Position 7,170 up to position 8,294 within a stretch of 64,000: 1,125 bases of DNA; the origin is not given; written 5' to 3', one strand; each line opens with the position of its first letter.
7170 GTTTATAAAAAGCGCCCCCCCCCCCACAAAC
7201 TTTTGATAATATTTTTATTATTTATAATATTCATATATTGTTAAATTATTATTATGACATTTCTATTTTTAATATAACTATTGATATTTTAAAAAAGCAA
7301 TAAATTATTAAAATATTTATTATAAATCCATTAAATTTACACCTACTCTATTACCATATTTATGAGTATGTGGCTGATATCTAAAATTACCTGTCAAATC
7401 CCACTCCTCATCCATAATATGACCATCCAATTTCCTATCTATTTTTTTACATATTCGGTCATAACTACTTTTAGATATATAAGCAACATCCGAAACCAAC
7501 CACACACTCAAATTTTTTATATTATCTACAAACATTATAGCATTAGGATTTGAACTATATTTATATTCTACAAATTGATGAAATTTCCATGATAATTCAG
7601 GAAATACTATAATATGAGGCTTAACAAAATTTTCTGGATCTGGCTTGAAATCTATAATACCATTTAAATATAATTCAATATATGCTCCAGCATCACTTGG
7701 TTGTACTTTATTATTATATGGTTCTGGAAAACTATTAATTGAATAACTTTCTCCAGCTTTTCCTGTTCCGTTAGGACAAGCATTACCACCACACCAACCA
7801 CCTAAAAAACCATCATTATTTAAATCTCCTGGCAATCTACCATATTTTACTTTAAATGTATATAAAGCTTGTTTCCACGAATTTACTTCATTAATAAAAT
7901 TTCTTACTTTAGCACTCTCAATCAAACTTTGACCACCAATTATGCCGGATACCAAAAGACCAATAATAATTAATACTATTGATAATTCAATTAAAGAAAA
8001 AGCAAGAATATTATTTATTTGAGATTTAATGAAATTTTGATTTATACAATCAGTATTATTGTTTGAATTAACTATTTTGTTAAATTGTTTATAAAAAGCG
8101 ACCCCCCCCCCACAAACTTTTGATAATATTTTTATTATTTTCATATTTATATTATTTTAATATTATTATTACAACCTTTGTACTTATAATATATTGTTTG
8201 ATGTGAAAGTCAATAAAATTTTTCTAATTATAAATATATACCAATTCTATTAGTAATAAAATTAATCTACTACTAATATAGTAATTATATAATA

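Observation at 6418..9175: Three tandem prepilin genes each carry a poly-G tract in the leader-coding region: one ON, two OFF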

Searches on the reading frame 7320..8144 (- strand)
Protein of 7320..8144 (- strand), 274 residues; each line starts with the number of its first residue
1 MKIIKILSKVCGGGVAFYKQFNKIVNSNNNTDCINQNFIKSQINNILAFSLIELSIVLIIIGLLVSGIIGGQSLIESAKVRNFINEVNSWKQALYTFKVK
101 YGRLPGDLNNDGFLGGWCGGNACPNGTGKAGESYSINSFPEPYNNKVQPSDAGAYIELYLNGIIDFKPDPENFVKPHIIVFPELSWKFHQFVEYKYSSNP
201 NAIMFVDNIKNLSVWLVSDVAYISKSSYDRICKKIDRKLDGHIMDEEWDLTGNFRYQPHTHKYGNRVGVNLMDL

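Call 5: search_protein_families(library=pfam, proteins=[window:7320-8144:-], max_evalue=1)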
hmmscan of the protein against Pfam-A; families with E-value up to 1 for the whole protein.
window:7320-8144:- (274 aa): 1 family
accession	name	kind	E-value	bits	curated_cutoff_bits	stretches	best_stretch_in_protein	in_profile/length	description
PF07963.17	N_methyl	-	0.028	14.4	21.2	1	48-68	6-26/27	Prokaryotic N-terminal methylation motif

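Call 6: search_protein_families(library=ncbifam, proteins=[window:7320-8144:-], max_evalue=1)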
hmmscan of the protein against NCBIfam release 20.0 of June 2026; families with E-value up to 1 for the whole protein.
window:7320-8144:- (274 aa): 3 families
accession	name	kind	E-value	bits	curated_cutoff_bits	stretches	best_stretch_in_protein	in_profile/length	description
TIGR01710.1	typeII_sec_gspG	equivalog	2.6e-05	24.3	88.85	1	49-106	3-61/134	type II secretion system major pseudopilin GspG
TIGR02532.1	IV_pilin_GFxxxE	domain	0.011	15.6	16.3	1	49-68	4-23/24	prepilin-type N-terminal cleavage/methylation domain-containing protein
TIGR01708.2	typeII_sec_gspH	equivalog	0.11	12.5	80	1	49-69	4-24/169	type II secretion system minor pseudopilin GspH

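Call 10: find_encoding_contigs(protein=window:7320-8144:-, flank=10000, max_places=10)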
Protein window:7320-8144:- (274 aa): 16 contigs read that carry it; 1 place shown.
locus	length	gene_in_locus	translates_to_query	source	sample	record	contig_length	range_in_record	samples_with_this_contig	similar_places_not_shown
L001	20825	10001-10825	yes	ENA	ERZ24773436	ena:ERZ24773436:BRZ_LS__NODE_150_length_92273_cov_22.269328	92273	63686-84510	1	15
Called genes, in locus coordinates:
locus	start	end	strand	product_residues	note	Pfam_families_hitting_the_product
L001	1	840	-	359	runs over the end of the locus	-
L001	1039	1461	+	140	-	PF01475:FUR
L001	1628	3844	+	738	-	PF02901:PFL-like, PF01228:Gly_radical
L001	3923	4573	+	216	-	PF14681:UPRTase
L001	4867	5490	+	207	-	-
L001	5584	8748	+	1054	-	PF00270:DEAD, PF04851:ResIII, PF00271:Helicase_C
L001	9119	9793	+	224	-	-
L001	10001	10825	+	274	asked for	-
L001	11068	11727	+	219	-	-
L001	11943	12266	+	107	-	PF00338:Ribosomal_S10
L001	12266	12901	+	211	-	PF00297:Ribosomal_L3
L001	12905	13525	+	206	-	PF00573:Ribosomal_L4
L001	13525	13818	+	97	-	PF00276:Ribosomal_L23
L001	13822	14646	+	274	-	PF00181:Ribosomal_L2_N, PF03947:Ribosomal_L2_C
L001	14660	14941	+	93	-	PF00203:Ribosomal_S19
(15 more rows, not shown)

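Call 13: find_homologous_proteins(query=window:7320-8144:-, max_evalue=0.001)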
Query window:7320-8144:- (274 aa): 646 proteins with E <= 0.001 among 1060 candidates; the best 120 are listed.
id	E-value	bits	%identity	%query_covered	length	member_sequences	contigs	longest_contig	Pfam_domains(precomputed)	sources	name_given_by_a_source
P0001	1.6e-160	551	90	97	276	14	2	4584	-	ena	-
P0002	4.2e-153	526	86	98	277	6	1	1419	-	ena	-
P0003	6.2e-111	388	68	96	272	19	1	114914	-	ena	-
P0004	1.6e-102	361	57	96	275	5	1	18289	-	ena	-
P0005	1.4e-99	351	61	99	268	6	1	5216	-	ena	-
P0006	1.7e-95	337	60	99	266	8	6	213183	-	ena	-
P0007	3.2e-93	330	61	93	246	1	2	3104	-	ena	-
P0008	2.4e-87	311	64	82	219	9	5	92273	-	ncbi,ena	-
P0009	3.0e-79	284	59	82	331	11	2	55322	-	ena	-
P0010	3.0e-74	268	52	94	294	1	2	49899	-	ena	-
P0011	7.9e-74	266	55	81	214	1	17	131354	-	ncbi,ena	-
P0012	8.2e-72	260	59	73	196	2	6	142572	-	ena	-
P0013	1.2e-61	226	53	83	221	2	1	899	PF07963.18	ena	-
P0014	2.0e-61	226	52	85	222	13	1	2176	-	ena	-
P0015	1.3e-60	223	53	85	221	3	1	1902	PF07963.18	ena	-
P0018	6.1e-58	214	51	83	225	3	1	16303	PF07963.18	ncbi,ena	-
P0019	3.7e-56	208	50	83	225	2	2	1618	PF07963.18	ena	-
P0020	7.6e-56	207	49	83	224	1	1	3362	PF07963.18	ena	-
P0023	3.4e-44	169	55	62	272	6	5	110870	-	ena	-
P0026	7.4e-43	165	51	70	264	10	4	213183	-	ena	-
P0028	1.5e-40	157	56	59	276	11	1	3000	-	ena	-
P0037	7.8e-38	148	42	89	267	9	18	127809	-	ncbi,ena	-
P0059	2.1e-32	130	50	55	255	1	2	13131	PF07963.18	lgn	-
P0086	1.6e-28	118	53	44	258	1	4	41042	PF07963.18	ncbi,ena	-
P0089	2.6e-28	117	39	81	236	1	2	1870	PF07963.18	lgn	-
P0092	1.3e-27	115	52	44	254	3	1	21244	PF07963.18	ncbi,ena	-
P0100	2.3e-26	111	39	72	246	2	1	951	PF07963.18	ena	-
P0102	4.3e-26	110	40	82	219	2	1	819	PF07963.18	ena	-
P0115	4.3e-25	106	53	46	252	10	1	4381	PF07963.18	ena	-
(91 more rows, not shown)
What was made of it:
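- On Type IV pilin (class III signal peptide): Some family members do carry a precomputed PF07963 hit (call 13).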

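Call 16: find_encoding_contigs(protein=P0003, flank=6000, max_places=10)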
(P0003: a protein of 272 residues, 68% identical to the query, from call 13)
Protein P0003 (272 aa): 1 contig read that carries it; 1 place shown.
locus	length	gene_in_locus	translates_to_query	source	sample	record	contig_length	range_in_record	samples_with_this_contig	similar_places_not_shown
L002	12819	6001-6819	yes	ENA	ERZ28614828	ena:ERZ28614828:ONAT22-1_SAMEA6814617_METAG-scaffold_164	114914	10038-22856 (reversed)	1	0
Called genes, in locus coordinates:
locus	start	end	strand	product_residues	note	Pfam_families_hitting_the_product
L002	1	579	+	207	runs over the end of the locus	-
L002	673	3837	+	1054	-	PF00270:DEAD, PF04851:ResIII, PF00271:Helicase_C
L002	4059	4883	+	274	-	-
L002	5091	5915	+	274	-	-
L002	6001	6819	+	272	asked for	-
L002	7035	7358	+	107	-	PF00338:Ribosomal_S10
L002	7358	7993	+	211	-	PF00297:Ribosomal_L3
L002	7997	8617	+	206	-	PF00573:Ribosomal_L4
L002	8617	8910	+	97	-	PF00276:Ribosomal_L23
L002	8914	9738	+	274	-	PF00181:Ribosomal_L2_N, PF03947:Ribosomal_L2_C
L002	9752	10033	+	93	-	PF00203:Ribosomal_S19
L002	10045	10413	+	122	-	PF00237:Ribosomal_L22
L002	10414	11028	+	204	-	PF05316:VAR1 (weak), PF07650:KH_2, PF00189:Ribosomal_S3_C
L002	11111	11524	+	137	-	PF00252:Ribosomal_L16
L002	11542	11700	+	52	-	-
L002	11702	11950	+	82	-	PF00366:Ribosomal_S17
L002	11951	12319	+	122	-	PF00238:Ribosomal_L14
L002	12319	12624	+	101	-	PF00467:KOW, PF17136:ribosomal_L24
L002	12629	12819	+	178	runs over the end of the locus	PF00281:Ribosomal_L5, PF00673:Ribosomal_L5_C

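Call 17: find_encoding_contigs(protein=P0028, flank=6000, max_places=10)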
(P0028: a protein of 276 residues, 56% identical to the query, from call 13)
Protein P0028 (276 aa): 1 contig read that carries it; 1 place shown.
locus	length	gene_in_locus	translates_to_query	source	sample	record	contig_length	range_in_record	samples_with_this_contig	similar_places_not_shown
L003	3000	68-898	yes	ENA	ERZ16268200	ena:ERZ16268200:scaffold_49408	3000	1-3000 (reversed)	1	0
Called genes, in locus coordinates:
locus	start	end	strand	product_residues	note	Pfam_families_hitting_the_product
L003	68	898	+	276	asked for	-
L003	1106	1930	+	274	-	-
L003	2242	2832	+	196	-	-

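Call 21: find_related_loci(query=A1, collection=genome_contigs, flank=3000)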
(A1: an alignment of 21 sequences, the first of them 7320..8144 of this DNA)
Query A1 (274 aa) in genome_contigs; peptide patterns used: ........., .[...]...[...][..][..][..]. (x = any residue, [..] = any of these).
583 stretches matched a pattern (row limit reached: there are more); 226 encode a relative of the query (tblastn E <= 1e-3); the best 80 are kept; 80 distinct loci.
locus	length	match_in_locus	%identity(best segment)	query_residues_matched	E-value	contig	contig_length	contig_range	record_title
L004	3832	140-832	93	43-273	3e-148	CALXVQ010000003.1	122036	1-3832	MAG: uncultured Rickettsiales bacterium isolate BRZ_AG__bin83 genome assembly, contig: BRZ_AG__NODE_283_length_122036_co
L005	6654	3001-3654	59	44-272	5e-83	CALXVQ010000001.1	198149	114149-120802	MAG: uncultured Rickettsiales bacterium isolate BRZ_AG__bin83 genome assembly, contig: BRZ_AG__NODE_82_length_198149_cov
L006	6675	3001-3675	50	38-274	2e-54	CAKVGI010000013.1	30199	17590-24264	MAG: uncultured Rickettsiales bacterium isolate REFINED_METABAT215_TOP10_CONTIGS_1500_ASSEMBLY_K77_MERGED__Nepal_MoBio_F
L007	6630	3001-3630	45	47-257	2e-51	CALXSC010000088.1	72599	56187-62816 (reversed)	MAG: uncultured Rickettsiales bacterium isolate E20__bin249 genome assembly, contig: E20__k127_1651545, whole genome sho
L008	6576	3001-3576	44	48-246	3e-41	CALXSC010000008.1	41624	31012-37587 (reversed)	MAG: uncultured Rickettsiales bacterium isolate E20__bin249 genome assembly, contig: E20__k127_8932609, whole genome sho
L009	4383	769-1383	43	29-240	4e-41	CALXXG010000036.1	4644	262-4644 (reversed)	MAG: uncultured Rickettsiales bacterium isolate E02__bin32 genome assembly, contig: E02__k127_6042047, whole genome shot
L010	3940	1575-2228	41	25-252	5e-39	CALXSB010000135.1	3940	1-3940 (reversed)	MAG: uncultured Rickettsiales bacterium isolate E06__bin57 genome assembly, contig: E06__k127_4367551, whole genome shot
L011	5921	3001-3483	48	29-191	1e-37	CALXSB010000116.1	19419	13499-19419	MAG: uncultured Rickettsiales bacterium isolate E06__bin57 genome assembly, contig: E06__k127_3522011, whole genome shot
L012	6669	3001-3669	36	4-255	6e-37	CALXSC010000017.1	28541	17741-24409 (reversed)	MAG: uncultured Rickettsiales bacterium isolate E20__bin249 genome assembly, contig: E20__k127_9599576, whole genome sho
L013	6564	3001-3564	40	43-240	2e-35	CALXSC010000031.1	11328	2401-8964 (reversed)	MAG: uncultured Rickettsiales bacterium isolate E20__bin249 genome assembly, contig: E20__k127_4127849, whole genome sho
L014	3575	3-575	43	52-255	3e-35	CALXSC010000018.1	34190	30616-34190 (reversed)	MAG: uncultured Rickettsiales bacterium isolate E20__bin249 genome assembly, contig: E20__k127_8971952, whole genome sho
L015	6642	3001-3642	39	43-265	4e-35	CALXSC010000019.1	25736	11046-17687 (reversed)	MAG: uncultured Rickettsiales bacterium isolate E20__bin249 genome assembly, contig: E20__k127_10023385, whole genome sh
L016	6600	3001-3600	40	48-255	7e-35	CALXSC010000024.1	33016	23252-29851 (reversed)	MAG: uncultured Rickettsiales bacterium isolate E20__bin249 genome assembly, contig: E20__k127_8762738, whole genome sho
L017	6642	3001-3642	40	8-243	1e-34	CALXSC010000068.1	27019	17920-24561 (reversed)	MAG: uncultured Rickettsiales bacterium isolate E20__bin249 genome assembly, contig: E20__k127_5066208, whole genome sho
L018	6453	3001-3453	46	48-191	1e-33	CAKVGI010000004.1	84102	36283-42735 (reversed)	MAG: uncultured Rickettsiales bacterium isolate REFINED_METABAT215_TOP10_CONTIGS_1500_ASSEMBLY_K77_MERGED__Nepal_MoBio_F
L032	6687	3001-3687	35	34-263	1e-31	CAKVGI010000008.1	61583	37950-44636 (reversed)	MAG: uncultured Rickettsiales bacterium isolate REFINED_METABAT215_TOP10_CONTIGS_1500_ASSEMBLY_K77_MERGED__Nepal_MoBio_F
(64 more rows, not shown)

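Call 24: list_cluster_members(proteins=[window:7320-8144:-, P0003, P0008, window:8352-9026:-, L002:4059-4883:+, P0023, P0028])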
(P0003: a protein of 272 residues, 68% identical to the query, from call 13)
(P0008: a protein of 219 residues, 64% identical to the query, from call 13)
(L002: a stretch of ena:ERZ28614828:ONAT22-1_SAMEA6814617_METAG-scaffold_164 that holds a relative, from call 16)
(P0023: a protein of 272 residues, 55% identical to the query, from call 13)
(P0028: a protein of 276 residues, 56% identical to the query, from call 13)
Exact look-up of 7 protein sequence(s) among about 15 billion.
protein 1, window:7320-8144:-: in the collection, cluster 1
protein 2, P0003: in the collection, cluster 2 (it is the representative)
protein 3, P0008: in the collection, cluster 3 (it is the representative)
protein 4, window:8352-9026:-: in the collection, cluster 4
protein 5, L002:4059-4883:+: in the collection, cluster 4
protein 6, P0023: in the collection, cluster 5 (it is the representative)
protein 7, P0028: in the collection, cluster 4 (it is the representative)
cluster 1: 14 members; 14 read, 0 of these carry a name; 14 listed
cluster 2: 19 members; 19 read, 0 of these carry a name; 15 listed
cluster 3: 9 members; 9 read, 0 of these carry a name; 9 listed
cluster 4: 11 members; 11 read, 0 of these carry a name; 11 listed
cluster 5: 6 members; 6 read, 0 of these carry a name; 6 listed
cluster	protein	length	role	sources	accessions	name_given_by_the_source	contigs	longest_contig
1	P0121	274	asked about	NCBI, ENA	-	-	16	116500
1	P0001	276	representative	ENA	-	-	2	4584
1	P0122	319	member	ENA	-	-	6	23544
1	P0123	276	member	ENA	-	-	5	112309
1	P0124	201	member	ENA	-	-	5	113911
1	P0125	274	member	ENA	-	-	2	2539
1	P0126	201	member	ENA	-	-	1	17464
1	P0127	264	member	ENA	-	-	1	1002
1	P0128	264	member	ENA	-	-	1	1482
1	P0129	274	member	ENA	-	-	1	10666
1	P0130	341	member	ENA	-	-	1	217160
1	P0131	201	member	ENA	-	-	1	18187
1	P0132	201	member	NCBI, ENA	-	-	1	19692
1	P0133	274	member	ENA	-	-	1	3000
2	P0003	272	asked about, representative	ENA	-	-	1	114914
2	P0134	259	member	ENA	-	-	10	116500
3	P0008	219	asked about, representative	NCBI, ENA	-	-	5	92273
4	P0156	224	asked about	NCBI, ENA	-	-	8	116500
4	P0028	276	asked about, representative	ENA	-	-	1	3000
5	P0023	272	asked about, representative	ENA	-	-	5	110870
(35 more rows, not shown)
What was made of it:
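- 7320..8144 (-): Pilin-like gene 2, ON: a 274-aa prepilin-like ORF with a 47-aa leader. The Ala(-1) codon is at 8001-8003 and Phe(+1) follows it. This exact protein is found on 16 contigs (calls 10, 24).
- On Simple-sequence-repeat contingency locus (slipped-strand phase variation): Contig counts of ON and OFF protein forms agree (call 24).
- Exact-protein counts (call 24):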

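Call 27: find_encoding_contigs(protein=P0134, flank=4000, max_places=10)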
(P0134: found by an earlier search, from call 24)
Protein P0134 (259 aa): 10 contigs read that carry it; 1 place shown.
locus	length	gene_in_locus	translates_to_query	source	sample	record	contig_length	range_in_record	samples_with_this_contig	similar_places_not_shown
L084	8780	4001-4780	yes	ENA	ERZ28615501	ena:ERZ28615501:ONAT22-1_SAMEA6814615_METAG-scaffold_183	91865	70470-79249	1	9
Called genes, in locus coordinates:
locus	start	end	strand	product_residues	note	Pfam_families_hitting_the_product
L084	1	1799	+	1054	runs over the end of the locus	PF00270:DEAD, PF04851:ResIII, PF00271:Helicase_C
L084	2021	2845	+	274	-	-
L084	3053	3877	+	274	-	-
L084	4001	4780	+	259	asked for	-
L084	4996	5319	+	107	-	PF00338:Ribosomal_S10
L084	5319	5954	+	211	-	PF00297:Ribosomal_L3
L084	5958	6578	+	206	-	PF00573:Ribosomal_L4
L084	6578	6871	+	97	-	PF00276:Ribosomal_L23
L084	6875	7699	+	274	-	PF00181:Ribosomal_L2_N, PF03947:Ribosomal_L2_C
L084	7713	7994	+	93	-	PF00203:Ribosomal_S19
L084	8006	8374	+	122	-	PF00237:Ribosomal_L22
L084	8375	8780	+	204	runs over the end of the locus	PF05316:VAR1 (weak), PF07650:KH_2, PF00189:Ribosomal_S3_C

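Call 28: find_encoding_contigs(protein=P0124, flank=4000, max_places=10)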
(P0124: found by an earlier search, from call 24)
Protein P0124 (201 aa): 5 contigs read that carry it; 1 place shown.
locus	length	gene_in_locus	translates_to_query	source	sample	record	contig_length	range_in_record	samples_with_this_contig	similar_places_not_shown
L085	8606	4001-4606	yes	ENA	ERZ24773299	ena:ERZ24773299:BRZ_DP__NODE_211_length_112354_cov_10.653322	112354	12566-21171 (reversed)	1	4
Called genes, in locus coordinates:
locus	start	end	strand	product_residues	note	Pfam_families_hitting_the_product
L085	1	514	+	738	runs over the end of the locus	PF02901:PFL-like, PF01228:Gly_radical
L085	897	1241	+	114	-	PF14681:UPRTase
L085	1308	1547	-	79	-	-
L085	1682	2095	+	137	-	-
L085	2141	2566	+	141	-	-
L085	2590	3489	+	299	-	-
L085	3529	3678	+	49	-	-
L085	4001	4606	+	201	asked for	-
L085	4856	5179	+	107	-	PF00338:Ribosomal_S10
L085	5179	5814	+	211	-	PF00297:Ribosomal_L3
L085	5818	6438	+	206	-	PF00573:Ribosomal_L4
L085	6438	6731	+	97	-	PF00276:Ribosomal_L23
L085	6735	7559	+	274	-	PF00181:Ribosomal_L2_N, PF03947:Ribosomal_L2_C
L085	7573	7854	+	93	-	PF00203:Ribosomal_S19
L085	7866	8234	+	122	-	PF00237:Ribosomal_L22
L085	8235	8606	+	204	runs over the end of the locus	PF05316:VAR1 (weak), PF07650:KH_2, PF00189:Ribosomal_S3_C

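Call 41: predict_structure(alignment_id=A1)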
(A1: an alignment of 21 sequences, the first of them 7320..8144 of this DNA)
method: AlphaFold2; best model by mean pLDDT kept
length: 274 residues; sequences in the alignment: 21
mean_pLDDT: 78.0   pTM: 0.70
mean pLDDT of the five models: 78.0, 78.0, 77.0, 75.5, 75.5
residues with pLDDT >= 90: 104; 70-90: 90; 50-70: 34; < 50: 46
segments of 3 or more residues with pLDDT < 50: 1-18, 25-45
pLDDT, mean of each block of 10 residues (from residue 1): 37 45 48 45 49 72 71 87 94 97 94 87 87 94 95 96 95 89 90 70 72 89 80 87 60 84 87 92
secondary structure, 60 per line:
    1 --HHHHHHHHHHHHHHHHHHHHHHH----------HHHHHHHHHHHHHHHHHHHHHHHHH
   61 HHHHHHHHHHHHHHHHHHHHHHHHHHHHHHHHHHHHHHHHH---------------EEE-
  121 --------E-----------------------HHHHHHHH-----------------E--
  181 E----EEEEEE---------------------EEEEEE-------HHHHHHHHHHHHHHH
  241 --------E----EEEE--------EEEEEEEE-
elements in order: H3-25 H36-101 E117-119 H153-160 E186-191 E213-218 H226-240 E254-257 E266-273
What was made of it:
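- On Type IV pilin (class III signal peptide): The AF2 model has pLDDT 78 and pTM 0.70, with helix 36-101 followed by strands (call 41).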

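Call 44: search_solved_structures(query=A1, max_evalue=0.01)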
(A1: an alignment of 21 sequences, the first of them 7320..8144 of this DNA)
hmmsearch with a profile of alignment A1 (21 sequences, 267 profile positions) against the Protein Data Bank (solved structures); distinct sequences matched with E-value up to 0.01: 1.
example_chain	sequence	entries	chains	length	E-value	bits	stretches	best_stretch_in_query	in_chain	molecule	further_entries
7tgg_A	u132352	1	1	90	0.0027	20.3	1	23-57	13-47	Geopilin domain 1 protein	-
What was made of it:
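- Tried and rejected: A profile search of PDB sequences matched only the N-terminal helix of a Geobacter pilin (call 44).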

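Call 45: fold_search(model_id=the predicted structure, library=pdb)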
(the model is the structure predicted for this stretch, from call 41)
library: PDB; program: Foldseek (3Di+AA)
matches with E <= 10: 133; with E <= 0.001: 0
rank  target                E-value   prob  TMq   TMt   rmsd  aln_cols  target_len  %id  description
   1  6t8s_AAA              5.0e-02  0.91  0.31  0.57   7.2       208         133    9  Structure of the major Type IV pilin PilA1 from Clostridium difficile (released 2020-03-25)
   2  4tsm_B                6.8e-02  0.84  0.29  0.17   6.7       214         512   11  MBP-fusion protein of PilA1 from C. difficile R20291 residues 26-166 (released 2015-01-14)
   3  4tsm_A                9.8e-02  0.84  0.31  0.18   6.2       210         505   11  MBP-fusion protein of PilA1 from C. difficile R20291 residues 26-166 (released 2015-01-14)
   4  6t8s_BBB              1.6e-01  0.77  0.30  0.56   6.6       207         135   10  Structure of the major Type IV pilin PilA1 from Clostridium difficile (released 2020-03-25)
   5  7t31_A                1.7e-01  0.57  0.27  0.16  10.3       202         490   13  X-ray Structure of Clostridiodies difficile PilW (released 2022-10-19)
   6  6t8s_CCC              1.9e-01  0.77  0.31  0.57   6.6       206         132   12  Structure of the major Type IV pilin PilA1 from Clostridium difficile (released 2020-03-25)
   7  7c5z_A                4.0e-01  0.12  0.13  0.32  14.6        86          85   14  Crystal structure of spring viremia of carp virus phosphoprotein central domain (released 2020-08-05)
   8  8hil_K                1.0e+00  0.06  0.12  0.23  12.2        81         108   20  A cryo-EM structure of B. oleracea RNA polymerase V at 3.57 Angstrom (released 2023-03-22)
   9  5npk_b                1.3e+00  0.09  0.14  0.07   9.6        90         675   11  1.98A STRUCTURE OF THIOPHENE1 WITH S.AUREUS DNA GYRASE AND DNA (released 2017-07-12)
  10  5npp_B                1.5e+00  0.06  0.15  0.07  11.5       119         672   11  2.22A STRUCTURE OF THIOPHENE2 AND GSK945237 WITH S.AUREUS DNA GYRASE AND DNA (released 2017-07-12)
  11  8him_K                1.5e+00  0.04  0.12  0.23  12.2        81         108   17  A cryo-EM structure of B. oleracea RNA polymerase V elongation complex at 2.73 Angstrom (released 2023-03-22)
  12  7xvj_B                1.5e+00  0.04  0.11  0.08  13.2        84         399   12  Crystal structure of CdpNPT in complex with harmol (released 2023-04-05)
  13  8dx4_D                1.7e+00  0.12  0.26  0.16   9.2       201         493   14  Clostridioides difficile R20291 minor pilin - PilW fused with Maltose Binding Protein (released 2022-09-21)
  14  2zio                  1.8e+00  0.06  0.15  0.16   8.2       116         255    9  Crystal structure of the catalytic domain of pyrrolysyl-tRNA synthetase in complex with AlocLys-AMP and PNP (released 2008-12-02)
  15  6qtk_A                2.0e+00  0.07  0.14  0.09   9.7        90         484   11  2.31A structure of gepotidacin with S.aureus DNA gyrase and doubly nicked DNA (released 2019-03-13)
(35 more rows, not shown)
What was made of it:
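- an AF2 model with a long N-terminal helix plus a beta head, whose best PDB matches are C. difficile PilA1 and PilW (calls 41, 45); Family-model scores are below the curated cut-offs (calls 5, 6), and the fold match is weak (E 0.05, call 45).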

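Call 47: find_encoding_contigs(protein=P0156, flank=4000, max_places=10)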
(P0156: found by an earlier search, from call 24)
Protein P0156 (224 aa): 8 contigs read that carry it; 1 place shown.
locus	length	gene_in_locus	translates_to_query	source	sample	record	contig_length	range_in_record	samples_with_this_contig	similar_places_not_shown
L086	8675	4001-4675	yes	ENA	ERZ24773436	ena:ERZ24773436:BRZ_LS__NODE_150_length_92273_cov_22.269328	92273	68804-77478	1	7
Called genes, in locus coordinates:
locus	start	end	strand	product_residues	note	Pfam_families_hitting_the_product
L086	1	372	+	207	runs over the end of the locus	-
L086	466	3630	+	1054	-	PF00270:DEAD, PF04851:ResIII, PF00271:Helicase_C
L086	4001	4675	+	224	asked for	-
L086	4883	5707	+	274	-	-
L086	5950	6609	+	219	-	-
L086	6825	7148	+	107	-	PF00338:Ribosomal_S10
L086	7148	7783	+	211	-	PF00297:Ribosomal_L3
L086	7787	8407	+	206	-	PF00573:Ribosomal_L4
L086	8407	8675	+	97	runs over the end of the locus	PF00276:Ribosomal_L23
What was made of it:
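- Tried and rejected: Looking up the OFF product of gene 3 only returned the window's own contig, because similar places are collapsed (call 47).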
